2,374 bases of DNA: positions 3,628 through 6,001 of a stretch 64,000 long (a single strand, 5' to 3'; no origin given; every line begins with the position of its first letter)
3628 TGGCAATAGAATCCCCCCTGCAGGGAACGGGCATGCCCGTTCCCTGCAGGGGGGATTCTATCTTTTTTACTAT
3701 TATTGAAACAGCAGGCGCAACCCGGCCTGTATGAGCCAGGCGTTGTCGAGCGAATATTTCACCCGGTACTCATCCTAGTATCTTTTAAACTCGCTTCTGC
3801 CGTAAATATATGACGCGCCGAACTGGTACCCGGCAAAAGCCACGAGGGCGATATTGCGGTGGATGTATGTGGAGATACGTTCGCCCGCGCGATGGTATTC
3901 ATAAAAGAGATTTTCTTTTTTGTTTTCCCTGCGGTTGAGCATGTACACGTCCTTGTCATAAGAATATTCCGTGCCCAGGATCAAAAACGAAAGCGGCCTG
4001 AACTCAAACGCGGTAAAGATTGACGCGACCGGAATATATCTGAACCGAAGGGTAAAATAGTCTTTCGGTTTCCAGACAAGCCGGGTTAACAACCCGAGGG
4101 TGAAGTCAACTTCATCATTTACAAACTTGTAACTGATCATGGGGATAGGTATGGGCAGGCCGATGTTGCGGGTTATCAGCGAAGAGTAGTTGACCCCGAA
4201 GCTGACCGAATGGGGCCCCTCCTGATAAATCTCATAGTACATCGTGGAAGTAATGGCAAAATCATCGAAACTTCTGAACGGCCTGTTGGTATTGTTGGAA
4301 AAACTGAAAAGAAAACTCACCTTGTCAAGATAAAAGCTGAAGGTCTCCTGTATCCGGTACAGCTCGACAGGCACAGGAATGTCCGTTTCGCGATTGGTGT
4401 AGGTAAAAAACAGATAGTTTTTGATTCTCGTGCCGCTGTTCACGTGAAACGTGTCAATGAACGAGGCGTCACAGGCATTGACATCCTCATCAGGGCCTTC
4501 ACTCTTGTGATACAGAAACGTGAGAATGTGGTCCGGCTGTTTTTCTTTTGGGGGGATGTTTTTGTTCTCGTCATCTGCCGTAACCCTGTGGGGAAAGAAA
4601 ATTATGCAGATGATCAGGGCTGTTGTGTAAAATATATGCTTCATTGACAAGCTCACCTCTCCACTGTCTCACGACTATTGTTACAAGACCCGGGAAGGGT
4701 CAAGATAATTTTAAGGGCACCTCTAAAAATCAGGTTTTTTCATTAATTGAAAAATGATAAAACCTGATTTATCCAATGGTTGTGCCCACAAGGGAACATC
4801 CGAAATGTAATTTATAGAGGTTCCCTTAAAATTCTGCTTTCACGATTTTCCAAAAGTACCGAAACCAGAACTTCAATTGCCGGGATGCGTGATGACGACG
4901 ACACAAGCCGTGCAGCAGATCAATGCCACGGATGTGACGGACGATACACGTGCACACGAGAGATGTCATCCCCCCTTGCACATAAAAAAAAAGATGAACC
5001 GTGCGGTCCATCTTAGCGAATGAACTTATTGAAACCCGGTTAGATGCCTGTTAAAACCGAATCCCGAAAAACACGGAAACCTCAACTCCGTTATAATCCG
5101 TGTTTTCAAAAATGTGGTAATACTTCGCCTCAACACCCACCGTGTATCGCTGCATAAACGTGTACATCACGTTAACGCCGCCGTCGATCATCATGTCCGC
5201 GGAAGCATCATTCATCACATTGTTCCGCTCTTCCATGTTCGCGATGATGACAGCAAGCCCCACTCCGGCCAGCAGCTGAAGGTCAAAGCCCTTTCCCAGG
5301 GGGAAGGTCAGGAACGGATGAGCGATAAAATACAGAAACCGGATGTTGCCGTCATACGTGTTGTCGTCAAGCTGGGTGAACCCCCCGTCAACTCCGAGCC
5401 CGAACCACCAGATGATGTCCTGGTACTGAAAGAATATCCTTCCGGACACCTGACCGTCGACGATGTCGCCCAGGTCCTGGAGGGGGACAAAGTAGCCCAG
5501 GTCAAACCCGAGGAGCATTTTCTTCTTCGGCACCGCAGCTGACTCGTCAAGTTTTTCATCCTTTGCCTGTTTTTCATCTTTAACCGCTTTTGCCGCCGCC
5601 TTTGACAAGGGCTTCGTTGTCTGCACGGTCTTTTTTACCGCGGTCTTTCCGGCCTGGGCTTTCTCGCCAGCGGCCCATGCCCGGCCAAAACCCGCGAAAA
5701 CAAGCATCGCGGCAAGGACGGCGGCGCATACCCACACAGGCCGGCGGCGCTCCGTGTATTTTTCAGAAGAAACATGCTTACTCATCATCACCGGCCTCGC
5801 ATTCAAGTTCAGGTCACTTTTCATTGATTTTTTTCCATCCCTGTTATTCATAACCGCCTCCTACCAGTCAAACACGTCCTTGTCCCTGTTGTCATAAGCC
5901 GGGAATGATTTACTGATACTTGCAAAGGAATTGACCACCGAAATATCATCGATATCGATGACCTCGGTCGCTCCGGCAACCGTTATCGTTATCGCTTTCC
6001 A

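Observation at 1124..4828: Two inverted copies of a structured ~120-bp repeat bracket a 3.5-kb patchwork segment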

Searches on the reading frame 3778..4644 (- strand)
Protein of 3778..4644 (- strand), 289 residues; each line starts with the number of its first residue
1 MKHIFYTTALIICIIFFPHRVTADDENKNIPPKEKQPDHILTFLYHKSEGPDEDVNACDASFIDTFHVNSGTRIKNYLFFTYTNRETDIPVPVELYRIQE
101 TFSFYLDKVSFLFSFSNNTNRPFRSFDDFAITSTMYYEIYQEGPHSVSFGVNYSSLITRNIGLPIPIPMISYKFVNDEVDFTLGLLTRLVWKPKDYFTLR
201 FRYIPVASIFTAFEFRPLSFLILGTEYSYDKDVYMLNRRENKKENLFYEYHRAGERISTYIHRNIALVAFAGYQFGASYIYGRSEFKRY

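Call 14: search_protein_families(library=pfam, proteins=[window:3778-4644:-], max_evalue=0.01)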
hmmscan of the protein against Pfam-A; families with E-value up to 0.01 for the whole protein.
window:3778-4644:- (289 aa): 0 families

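Call 15: find_encoding_contigs(protein=window:3778-4644:-, flank=10000, max_places=10)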
Protein window:3778-4644:- (289 aa): 10 contigs read that carry it; 6 places shown.
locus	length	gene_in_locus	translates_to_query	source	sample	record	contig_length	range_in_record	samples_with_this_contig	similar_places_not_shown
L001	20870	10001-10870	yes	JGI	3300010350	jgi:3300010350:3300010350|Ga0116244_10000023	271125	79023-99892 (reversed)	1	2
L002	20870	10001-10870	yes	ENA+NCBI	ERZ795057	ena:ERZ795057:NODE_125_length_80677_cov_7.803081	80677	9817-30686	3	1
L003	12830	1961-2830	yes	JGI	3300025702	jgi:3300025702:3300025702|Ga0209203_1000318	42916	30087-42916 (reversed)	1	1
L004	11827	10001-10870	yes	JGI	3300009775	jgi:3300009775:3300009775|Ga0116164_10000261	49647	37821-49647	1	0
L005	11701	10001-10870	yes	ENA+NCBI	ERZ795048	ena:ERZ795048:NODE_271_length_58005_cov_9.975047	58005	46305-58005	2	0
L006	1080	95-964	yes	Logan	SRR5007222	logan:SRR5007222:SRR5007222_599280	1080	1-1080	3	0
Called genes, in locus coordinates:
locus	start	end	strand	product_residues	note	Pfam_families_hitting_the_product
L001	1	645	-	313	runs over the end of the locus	PF01553:Acyltransferase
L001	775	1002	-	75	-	-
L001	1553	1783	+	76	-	-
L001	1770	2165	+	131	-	PF01850:PIN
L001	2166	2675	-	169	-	PF00588:SpoU_methylase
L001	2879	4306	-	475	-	PF00133:tRNA-synt_1 (faint), PF01406:tRNA-synt_1e, PF01921:tRNA-synt_1f (faint), PF09334:tRNA-synt_1g (weak), PF09190:DALR_2, PF23493:CysS_C (weak)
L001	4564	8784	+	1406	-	PF25059:FN3_DSCAM-DSCAML_C (faint), PF07495:Y_Y_Y (faint), PF17210:SdrD_B (faint), PF22904:NOMO1-like_2nd (faint), PF13620:CarboxypepD_reg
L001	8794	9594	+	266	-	-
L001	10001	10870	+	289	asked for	-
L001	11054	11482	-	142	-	-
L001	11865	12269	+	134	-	PF01381:HTH_3 (weak)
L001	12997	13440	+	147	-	PF20383:DUF6678 (faint)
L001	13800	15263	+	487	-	-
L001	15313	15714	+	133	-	-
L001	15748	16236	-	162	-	-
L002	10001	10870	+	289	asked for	-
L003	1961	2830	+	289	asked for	-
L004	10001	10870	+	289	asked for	-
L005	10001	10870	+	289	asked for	-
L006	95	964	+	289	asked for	-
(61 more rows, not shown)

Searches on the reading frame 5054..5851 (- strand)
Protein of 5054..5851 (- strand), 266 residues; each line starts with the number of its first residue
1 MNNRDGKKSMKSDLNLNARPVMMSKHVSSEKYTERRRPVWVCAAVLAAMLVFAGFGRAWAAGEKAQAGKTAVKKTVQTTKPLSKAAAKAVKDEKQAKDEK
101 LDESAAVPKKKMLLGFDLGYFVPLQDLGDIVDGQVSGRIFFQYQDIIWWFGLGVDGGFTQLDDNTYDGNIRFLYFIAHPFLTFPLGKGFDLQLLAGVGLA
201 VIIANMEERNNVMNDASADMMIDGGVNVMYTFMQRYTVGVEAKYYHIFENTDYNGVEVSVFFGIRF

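Call 14: search_protein_families(library=pfam, proteins=[window:5054-5851:-], max_evalue=0.01)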
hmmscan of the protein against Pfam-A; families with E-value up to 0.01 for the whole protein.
window:5054-5851:- (266 aa): 1 family
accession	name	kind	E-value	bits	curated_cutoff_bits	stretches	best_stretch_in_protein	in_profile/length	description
PF13505.12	OMP_b-brl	-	5.3e-05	23.9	28.7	1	132-266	41-175/175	Outer membrane protein beta-barrel domain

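Call 34: find_encoding_contigs(protein=window:5054-5851:-, flank=10000, max_places=10)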
Protein window:5054-5851:- (266 aa): 17 contigs read that carry it; 10 places shown.
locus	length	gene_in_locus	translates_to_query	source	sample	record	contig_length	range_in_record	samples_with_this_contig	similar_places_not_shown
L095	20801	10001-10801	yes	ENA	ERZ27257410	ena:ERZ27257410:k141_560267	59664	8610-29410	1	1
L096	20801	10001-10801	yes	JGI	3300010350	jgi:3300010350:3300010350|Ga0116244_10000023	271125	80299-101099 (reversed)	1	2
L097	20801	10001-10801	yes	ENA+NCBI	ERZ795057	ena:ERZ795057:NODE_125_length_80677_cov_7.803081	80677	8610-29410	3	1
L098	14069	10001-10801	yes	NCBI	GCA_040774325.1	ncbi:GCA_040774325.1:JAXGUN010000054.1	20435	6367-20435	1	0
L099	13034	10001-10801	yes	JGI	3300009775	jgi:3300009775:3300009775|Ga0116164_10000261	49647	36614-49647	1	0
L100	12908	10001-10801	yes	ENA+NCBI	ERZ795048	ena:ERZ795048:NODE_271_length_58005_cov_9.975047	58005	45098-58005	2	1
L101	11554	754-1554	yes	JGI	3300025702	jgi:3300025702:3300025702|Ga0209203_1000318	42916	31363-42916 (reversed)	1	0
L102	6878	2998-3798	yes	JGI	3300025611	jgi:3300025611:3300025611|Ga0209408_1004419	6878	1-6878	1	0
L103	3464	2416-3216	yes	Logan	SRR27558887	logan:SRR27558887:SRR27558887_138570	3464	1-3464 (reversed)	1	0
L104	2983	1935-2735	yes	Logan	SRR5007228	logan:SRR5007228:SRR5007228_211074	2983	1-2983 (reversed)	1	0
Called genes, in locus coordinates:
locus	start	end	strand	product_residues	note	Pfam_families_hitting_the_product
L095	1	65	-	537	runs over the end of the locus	PF00989:PAS (weak), PF13581:HATPase_c_2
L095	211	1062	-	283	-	-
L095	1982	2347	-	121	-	-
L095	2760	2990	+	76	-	-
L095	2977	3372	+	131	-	PF01850:PIN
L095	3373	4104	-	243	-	PF08032:SpoU_sub_bind, PF00588:SpoU_methylase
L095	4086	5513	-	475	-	PF00133:tRNA-synt_1 (faint), PF01406:tRNA-synt_1e, PF01921:tRNA-synt_1f (faint), PF09334:tRNA-synt_1g (weak), PF09190:DALR_2, PF23493:CysS_C (weak)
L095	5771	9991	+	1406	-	PF25059:FN3_DSCAM-DSCAML_C (faint), PF07495:Y_Y_Y (faint), PF17210:SdrD_B (faint), PF22904:NOMO1-like_2nd (faint), PF13620:CarboxypepD_reg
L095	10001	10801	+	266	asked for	-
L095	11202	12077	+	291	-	-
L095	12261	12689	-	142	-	-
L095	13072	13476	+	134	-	PF01381:HTH_3 (weak)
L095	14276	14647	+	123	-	-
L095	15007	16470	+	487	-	-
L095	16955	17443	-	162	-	-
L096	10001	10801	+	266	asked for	-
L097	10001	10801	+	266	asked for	-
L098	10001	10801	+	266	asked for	-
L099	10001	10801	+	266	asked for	-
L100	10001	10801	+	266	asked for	-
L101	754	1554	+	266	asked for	-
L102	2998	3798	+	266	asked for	-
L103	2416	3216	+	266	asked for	-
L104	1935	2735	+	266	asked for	-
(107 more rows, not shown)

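Call 36: find_homologous_proteins(query=window:5054-5851:-, max_evalue=0.00001)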
Query window:5054-5851:- (266 aa): 6 proteins with E <= 0.00001 among 1102 candidates.
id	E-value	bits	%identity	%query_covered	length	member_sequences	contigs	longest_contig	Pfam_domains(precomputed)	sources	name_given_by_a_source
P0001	8.8e-176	600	100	100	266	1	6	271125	-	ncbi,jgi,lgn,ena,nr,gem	ncbi:MAG TPA: hypothetical protein PK926_10820 [Spirochaetota bacterium]|nr:hypothetical protein [Sp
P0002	3.8e-77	277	63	77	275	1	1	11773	-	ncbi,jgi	jgi:hypothetical protein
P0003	2.2e-75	271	60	76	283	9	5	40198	PF13505.13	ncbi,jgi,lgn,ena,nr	ncbi:MAG TPA: hypothetical protein PK573_17515 [Spirochaetota bacterium]|nr:hypothetical protein [Sp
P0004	3.1e-74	268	59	77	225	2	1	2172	-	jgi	-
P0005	9.8e-74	266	60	77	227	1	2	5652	-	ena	-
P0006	8.8e-51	191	59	53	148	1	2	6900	-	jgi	jgi:hypothetical protein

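Call 37: find_encoding_contigs(protein=P0003, flank=10000, max_places=4)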
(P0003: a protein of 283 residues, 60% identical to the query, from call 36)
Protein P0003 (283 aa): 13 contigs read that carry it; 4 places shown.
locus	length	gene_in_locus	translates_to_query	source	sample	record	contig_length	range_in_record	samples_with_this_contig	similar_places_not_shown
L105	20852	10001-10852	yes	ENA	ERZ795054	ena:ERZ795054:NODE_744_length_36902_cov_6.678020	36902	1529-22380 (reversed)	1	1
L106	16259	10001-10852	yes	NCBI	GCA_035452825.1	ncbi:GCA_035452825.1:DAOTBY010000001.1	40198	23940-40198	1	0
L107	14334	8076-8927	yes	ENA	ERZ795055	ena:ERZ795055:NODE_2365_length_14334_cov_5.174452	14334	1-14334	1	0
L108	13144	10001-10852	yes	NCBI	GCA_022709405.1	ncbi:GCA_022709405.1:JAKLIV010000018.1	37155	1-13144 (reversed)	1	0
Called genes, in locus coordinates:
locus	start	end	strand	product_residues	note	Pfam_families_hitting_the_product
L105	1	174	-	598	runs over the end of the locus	PF00009:GTP_EFTU, PF01926:MMR_HSR1 (faint), PF22042:EF-G_D2 (weak), PF03144:GTP_EFTU_D2, PF00679:EFG_C, PF06421:LepA_C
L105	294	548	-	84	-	-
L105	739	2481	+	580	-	PF00753:Lactamase_B, PF12706:Lactamase_B_2 (weak), PF14863:Alkyl_sulf_dimr, PF14864:Alkyl_sulf_C, PF02036:SCP2 (faint)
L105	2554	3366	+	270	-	PF00106:adh_short, PF01370:Epimerase (weak), PF08659:KR, PF13561:adh_short_C2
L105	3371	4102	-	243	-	PF08032:SpoU_sub_bind, PF00588:SpoU_methylase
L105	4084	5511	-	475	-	PF00133:tRNA-synt_1 (faint), PF01406:tRNA-synt_1e, PF09334:tRNA-synt_1g, PF01921:tRNA-synt_1f (weak), PF09334:tRNA-synt_1g (weak), PF09190:DALR_2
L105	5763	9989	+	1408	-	PF00041:fn3 (faint), PF07495:Y_Y_Y (faint), PF13620:CarboxypepD_reg (weak), PF22904:NOMO1-like_2nd (faint), PF13715:CarbopepD_reg_2 (faint), PF13620:CarboxypepD_reg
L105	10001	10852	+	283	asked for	PF13505:OMP_b-brl (weak)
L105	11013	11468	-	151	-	PF00582:Usp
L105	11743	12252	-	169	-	-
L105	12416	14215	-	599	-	PF00015:MCPsignal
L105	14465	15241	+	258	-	PF00106:adh_short, PF08659:KR, PF13561:adh_short_C2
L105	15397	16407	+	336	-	PF01565:FAD_binding_4, PF02873:MurB_C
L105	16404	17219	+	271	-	PF00929:RNase_T, PF13280:WYL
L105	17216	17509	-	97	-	PF12840:HTH_20, PF01022:HTH_5, PF13601:HTH_34 (weak)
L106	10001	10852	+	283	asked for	PF13505:OMP_b-brl (weak)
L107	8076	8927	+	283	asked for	PF13505:OMP_b-brl (weak)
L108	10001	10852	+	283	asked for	PF13505:OMP_b-brl (weak)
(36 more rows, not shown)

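Call 38: find_encoding_contigs(protein=P0002, flank=10000, max_places=3)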
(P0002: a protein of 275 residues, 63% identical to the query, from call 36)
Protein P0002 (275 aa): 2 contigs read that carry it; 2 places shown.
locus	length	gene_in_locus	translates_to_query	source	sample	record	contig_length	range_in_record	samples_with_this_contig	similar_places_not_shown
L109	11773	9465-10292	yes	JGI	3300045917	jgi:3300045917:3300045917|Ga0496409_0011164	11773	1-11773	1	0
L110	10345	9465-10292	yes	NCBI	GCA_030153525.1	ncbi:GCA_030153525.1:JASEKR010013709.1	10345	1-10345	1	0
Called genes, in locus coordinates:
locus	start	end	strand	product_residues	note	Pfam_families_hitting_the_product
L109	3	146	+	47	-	?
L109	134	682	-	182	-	PF13581:HATPase_c_2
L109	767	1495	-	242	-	PF08032:SpoU_sub_bind, PF00588:SpoU_methylase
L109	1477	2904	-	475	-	PF00133:tRNA-synt_1 (faint), PF01406:tRNA-synt_1e, PF09334:tRNA-synt_1g (weak), PF01921:tRNA-synt_1f (weak), PF09334:tRNA-synt_1g (weak), PF09190:DALR_2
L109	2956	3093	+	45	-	-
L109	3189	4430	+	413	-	PF07884:VKOR, PF13462:Thioredoxin_4, PF01323:DSBA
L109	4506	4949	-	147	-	PF01880:Desulfoferrodox (weak)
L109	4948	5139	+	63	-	-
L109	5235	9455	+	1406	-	PF13205:Big_5 (faint), PF07495:Y_Y_Y (faint), PF22904:NOMO1-like_2nd (faint), PF17210:SdrD_B (faint), PF13620:CarboxypepD_reg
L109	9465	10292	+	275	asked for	-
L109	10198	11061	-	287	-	-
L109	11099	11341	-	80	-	PF09012:FeoC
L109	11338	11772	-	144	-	?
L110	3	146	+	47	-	?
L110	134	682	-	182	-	PF13581:HATPase_c_2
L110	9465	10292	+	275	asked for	-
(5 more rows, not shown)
